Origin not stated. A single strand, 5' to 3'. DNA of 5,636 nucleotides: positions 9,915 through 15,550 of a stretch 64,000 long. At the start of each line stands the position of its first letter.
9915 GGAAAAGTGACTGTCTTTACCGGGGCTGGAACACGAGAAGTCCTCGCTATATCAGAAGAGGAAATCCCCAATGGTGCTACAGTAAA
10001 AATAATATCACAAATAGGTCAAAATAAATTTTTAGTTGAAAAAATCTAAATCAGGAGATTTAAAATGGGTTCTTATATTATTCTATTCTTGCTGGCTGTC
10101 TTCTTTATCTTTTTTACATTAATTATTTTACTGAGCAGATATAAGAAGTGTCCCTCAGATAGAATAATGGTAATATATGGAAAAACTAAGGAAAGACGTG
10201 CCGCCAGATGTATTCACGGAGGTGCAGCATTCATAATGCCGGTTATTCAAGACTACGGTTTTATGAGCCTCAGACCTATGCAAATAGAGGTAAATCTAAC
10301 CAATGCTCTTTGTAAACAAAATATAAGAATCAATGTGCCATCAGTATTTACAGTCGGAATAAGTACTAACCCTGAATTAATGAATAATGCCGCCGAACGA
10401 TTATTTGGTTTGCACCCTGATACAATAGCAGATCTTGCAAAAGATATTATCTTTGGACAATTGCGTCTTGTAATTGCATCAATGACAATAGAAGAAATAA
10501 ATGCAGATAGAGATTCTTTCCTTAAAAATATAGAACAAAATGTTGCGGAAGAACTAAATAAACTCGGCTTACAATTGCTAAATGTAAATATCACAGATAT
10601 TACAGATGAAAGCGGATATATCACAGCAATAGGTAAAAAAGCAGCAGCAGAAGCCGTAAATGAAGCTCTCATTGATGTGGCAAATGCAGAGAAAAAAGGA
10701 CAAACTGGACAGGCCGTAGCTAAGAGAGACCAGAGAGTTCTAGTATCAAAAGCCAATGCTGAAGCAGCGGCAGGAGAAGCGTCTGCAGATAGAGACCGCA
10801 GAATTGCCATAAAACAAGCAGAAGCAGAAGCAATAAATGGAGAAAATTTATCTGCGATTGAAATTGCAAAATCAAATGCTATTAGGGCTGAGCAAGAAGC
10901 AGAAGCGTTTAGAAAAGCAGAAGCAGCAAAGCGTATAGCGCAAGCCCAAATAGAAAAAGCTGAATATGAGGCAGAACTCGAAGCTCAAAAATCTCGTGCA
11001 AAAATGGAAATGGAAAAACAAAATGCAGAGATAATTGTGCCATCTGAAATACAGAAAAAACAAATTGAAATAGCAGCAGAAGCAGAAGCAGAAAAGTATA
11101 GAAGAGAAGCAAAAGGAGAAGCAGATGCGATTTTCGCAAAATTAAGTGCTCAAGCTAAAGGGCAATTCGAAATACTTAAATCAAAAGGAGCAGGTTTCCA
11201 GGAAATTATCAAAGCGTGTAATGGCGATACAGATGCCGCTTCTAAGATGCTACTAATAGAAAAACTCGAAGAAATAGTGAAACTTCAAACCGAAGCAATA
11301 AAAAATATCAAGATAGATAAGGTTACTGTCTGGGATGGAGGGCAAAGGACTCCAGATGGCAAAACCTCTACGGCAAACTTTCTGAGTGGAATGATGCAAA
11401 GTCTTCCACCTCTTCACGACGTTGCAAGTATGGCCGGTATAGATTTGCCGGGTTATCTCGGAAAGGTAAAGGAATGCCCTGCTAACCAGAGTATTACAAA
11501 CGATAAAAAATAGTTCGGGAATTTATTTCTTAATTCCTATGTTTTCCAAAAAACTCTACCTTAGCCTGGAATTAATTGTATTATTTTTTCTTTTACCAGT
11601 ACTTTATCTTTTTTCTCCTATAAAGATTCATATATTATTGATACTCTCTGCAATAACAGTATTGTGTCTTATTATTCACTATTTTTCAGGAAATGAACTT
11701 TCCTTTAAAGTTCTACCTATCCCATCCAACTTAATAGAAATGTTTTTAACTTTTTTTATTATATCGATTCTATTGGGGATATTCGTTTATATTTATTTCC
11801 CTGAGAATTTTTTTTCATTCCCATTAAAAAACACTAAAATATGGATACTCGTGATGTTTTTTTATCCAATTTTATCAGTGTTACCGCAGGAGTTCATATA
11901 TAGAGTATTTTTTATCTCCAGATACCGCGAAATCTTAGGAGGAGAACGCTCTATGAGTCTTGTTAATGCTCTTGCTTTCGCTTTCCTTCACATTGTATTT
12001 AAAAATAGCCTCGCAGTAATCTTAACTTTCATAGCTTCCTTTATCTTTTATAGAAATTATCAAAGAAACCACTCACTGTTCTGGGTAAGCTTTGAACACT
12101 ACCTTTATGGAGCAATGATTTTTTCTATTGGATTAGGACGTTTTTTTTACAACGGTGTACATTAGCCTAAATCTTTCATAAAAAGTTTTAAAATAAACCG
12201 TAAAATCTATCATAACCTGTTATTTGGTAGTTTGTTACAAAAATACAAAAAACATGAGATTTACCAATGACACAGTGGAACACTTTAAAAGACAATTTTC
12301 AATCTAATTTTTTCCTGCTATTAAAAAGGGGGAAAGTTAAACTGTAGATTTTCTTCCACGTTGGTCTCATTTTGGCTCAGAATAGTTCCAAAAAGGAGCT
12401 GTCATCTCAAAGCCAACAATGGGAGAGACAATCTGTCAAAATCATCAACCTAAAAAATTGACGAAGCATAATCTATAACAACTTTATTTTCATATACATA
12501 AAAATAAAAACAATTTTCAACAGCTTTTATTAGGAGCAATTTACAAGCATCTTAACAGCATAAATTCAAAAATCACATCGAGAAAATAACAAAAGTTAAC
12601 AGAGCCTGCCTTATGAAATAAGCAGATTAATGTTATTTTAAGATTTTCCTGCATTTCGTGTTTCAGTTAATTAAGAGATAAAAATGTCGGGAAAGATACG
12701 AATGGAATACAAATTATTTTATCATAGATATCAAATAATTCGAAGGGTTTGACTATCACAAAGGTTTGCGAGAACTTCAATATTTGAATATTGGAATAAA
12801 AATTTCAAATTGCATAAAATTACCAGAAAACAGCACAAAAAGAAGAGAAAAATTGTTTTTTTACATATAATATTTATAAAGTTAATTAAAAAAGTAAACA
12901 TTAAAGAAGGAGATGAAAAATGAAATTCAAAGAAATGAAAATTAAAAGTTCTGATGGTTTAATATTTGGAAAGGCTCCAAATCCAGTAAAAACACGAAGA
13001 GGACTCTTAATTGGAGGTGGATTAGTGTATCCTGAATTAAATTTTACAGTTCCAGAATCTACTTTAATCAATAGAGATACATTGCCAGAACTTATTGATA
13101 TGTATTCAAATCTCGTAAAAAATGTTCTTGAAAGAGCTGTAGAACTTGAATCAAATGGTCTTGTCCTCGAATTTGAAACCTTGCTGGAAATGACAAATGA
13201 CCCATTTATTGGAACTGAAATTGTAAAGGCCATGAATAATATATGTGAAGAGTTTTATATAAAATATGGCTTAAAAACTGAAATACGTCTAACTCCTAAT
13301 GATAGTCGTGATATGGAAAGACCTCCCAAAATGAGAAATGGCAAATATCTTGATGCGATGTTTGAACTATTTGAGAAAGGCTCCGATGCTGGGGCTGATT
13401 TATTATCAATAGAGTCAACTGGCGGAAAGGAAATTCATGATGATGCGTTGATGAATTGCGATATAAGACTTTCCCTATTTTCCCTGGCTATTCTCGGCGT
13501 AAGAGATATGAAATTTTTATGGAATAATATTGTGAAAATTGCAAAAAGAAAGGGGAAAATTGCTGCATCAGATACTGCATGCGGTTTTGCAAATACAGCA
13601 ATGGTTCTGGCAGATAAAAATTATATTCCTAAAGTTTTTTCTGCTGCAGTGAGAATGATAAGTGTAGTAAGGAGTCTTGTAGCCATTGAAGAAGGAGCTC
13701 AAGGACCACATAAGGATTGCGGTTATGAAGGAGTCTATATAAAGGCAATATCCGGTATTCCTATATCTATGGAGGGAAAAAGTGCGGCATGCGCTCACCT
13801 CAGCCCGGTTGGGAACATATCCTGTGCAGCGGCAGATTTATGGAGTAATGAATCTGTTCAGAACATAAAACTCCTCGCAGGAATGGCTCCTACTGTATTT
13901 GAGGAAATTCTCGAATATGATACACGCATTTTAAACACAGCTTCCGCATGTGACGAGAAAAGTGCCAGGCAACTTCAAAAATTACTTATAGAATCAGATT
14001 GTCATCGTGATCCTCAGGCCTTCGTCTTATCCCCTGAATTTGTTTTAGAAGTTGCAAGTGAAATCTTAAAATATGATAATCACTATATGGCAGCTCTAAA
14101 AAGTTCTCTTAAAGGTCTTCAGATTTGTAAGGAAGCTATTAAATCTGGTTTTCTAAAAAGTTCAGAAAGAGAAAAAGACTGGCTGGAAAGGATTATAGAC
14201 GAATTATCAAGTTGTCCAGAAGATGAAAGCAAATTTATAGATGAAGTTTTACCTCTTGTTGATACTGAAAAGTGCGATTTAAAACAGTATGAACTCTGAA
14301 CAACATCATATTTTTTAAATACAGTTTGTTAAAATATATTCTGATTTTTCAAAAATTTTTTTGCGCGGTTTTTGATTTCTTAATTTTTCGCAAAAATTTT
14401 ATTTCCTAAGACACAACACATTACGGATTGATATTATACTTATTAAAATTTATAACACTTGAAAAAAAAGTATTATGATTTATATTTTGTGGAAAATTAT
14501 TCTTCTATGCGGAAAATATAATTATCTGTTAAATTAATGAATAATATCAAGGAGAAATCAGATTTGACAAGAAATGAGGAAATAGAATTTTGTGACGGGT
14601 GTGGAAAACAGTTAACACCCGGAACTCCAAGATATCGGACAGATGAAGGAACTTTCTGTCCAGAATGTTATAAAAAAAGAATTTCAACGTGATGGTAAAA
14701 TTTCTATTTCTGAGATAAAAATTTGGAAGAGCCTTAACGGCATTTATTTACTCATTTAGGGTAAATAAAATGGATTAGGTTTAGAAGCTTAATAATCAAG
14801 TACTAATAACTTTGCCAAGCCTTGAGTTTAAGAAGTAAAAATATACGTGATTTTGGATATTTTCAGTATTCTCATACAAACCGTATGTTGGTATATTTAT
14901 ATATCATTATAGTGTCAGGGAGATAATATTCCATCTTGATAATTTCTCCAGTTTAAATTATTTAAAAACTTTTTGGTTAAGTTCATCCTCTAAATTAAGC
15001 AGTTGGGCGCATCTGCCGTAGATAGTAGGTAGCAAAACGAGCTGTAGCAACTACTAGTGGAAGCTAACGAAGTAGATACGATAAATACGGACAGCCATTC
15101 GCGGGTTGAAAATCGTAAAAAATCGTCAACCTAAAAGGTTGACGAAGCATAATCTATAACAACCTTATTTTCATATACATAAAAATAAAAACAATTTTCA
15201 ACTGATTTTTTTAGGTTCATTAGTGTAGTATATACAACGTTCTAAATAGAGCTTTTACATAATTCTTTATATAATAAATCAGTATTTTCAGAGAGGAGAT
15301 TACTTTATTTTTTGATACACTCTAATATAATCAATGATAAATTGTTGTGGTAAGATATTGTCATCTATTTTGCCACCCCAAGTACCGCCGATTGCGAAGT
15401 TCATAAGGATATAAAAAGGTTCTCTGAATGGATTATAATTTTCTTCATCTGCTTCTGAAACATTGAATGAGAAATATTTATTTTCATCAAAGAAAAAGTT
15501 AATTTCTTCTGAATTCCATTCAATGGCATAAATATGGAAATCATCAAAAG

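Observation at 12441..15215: R1: a 225-bp intergenic repeat family with a hyperconserved 55-bp core, bracketing the MtaB-like gene and recurring beside the RACo-like gene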

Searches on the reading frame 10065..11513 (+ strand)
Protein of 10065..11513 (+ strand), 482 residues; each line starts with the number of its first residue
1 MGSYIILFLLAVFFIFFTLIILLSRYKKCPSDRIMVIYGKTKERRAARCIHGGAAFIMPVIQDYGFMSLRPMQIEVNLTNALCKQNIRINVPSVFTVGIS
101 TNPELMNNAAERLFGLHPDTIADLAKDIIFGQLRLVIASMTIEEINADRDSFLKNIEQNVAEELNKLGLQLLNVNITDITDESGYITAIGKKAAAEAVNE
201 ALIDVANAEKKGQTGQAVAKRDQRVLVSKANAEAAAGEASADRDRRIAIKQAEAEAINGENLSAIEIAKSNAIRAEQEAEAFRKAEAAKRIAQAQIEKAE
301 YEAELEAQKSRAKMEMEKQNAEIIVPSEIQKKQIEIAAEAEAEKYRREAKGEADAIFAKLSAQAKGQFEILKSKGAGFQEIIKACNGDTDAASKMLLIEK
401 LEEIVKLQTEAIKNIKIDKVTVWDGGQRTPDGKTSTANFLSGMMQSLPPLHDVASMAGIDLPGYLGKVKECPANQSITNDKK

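Call 9: search_protein_families(library=pfam, proteins=[window:10065-11513:+])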
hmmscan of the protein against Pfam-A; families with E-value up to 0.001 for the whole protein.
window:10065-11513:+ (482 aa): 1 family
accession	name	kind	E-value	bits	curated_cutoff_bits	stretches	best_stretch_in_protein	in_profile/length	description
PF01145.31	Band_7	-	2e-28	100.1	23.6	1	30-210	4-176/176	SPFH domain / Band 7 family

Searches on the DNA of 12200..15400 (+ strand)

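Call 12: search_rna_families(source=window, start=12200, end=15400, threshold=evalue, max_evalue=10)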
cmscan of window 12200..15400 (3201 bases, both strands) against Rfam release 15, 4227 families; matches with E-value up to 10: 3.
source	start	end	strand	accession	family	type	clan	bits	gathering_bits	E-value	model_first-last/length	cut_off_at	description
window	12370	12415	-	RF01277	snoU54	Gene; snRNA; snoRNA; CD-box;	CL00008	17.5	35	4.5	1-67/67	no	Small nucleolar RNA U54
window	12374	12451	-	RF01575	DdR7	Gene; snRNA; snoRNA; CD-box;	-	17.4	80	6.3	1-98/98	no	Dictyostelium snoRNA Dd7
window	13668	13801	-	RF02563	CbSR3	Gene; antisense;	-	13.9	101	7.5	1-198/198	no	Coxiella burnetii sRNA 3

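Call 54: search_dna_similar(query=window:14985-15220:+, collection=plasmids, mode=distant, max_evalue=0.01, max_rows=10)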
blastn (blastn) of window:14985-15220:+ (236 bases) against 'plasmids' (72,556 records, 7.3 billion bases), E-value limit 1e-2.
No match.

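Call 55: search_dna_similar(query=window:14985-15220:+, collection=phages, mode=distant, max_evalue=0.01, max_rows=10)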
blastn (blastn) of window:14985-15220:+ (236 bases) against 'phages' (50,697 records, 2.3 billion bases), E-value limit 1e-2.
No match.
